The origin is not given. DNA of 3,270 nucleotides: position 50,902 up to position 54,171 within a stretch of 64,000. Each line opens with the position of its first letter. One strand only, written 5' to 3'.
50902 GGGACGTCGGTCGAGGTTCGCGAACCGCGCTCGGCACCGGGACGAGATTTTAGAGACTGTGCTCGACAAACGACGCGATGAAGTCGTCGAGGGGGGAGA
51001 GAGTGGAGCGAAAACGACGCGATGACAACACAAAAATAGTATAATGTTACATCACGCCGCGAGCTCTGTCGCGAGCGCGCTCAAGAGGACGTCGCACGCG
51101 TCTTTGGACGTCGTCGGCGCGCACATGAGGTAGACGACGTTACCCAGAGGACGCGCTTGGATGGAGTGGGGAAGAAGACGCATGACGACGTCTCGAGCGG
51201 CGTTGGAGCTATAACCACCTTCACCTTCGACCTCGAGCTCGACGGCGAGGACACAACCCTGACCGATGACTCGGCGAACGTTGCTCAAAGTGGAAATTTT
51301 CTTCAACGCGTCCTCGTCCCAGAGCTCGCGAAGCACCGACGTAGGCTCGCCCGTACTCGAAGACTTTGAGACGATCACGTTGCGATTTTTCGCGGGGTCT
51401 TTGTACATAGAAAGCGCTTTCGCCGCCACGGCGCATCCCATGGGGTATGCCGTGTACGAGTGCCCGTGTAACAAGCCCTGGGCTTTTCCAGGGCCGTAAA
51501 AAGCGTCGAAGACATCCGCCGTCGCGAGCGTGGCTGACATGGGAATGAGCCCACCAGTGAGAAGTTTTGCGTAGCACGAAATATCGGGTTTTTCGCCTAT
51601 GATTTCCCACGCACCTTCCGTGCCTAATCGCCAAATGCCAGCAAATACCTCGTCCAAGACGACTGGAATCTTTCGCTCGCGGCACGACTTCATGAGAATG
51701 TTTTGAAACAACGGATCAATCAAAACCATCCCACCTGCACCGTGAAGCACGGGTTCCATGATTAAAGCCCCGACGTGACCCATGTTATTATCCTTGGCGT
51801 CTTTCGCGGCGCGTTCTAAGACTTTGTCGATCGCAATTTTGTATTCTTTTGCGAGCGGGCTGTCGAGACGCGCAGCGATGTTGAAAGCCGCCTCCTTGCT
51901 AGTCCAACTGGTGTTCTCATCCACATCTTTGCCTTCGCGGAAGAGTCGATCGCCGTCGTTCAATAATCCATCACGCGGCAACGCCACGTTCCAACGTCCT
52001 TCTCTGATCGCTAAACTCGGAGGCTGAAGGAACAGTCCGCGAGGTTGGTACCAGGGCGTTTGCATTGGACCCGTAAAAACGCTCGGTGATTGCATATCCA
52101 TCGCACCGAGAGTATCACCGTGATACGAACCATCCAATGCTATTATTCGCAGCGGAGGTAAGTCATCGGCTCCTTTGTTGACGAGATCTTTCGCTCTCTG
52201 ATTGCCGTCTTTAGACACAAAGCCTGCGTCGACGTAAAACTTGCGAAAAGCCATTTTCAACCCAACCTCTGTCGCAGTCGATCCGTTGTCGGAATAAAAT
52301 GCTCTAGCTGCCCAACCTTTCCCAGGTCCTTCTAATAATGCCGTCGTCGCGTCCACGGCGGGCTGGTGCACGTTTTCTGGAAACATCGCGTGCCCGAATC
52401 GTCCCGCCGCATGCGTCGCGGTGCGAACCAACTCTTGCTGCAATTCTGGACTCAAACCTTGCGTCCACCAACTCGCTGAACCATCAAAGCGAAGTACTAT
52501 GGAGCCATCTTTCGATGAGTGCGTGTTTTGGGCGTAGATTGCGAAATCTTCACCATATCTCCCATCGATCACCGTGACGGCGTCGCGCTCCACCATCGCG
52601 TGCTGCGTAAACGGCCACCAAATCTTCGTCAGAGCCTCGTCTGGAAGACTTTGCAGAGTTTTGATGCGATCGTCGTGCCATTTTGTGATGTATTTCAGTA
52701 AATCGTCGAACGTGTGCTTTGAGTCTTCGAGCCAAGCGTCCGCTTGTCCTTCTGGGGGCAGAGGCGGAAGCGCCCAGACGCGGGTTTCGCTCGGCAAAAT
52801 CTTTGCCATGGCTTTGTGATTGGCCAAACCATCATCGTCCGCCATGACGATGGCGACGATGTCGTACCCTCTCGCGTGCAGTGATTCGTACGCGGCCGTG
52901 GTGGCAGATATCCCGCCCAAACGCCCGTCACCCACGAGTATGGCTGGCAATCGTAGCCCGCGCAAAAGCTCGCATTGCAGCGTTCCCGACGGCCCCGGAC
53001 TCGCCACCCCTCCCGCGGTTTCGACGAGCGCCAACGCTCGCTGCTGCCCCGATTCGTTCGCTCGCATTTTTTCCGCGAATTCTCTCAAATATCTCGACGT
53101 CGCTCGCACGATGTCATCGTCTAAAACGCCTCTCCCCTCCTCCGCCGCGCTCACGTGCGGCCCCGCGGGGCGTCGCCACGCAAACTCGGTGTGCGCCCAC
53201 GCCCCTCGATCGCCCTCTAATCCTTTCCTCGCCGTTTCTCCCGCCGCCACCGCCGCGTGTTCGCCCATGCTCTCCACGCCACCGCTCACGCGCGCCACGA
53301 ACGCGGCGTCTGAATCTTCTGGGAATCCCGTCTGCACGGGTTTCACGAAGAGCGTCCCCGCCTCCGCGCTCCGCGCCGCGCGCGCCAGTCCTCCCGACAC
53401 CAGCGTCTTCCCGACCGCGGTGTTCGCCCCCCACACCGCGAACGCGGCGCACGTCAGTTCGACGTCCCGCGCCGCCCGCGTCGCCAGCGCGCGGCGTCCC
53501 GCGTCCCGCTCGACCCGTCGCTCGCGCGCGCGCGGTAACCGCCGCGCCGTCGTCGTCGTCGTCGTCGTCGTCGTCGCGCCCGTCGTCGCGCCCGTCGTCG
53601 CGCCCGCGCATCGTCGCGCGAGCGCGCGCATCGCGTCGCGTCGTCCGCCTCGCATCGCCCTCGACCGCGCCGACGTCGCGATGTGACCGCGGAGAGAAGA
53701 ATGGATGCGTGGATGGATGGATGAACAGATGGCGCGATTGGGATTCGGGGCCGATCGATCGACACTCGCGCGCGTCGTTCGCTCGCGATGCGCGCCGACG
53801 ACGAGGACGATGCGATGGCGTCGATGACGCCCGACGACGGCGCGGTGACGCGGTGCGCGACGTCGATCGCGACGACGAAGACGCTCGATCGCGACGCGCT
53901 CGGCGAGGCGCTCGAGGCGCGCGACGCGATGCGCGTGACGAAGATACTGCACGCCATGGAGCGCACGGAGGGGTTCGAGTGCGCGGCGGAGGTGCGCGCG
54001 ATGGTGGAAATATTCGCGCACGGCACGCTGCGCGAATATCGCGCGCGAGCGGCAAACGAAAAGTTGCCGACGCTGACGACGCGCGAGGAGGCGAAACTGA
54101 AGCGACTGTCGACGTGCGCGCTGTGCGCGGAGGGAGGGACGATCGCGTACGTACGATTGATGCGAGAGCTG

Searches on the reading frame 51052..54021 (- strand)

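Call 80: search_protein_families(library=pfam, proteins=[window:51052-54021:-], max_evalue=0.0001)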
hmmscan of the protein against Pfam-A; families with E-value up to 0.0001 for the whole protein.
window:51052-54021:- (989 aa): 2 families
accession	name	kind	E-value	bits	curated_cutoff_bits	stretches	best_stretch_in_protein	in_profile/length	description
PF00202.27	Aminotran_3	-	7.1e-38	130.8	30.5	2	720-984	161-400/403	Aminotransferase class-III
PF13500.12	AAA_26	-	7.5e-18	65.6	27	1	195-408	4-179/198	AAA domain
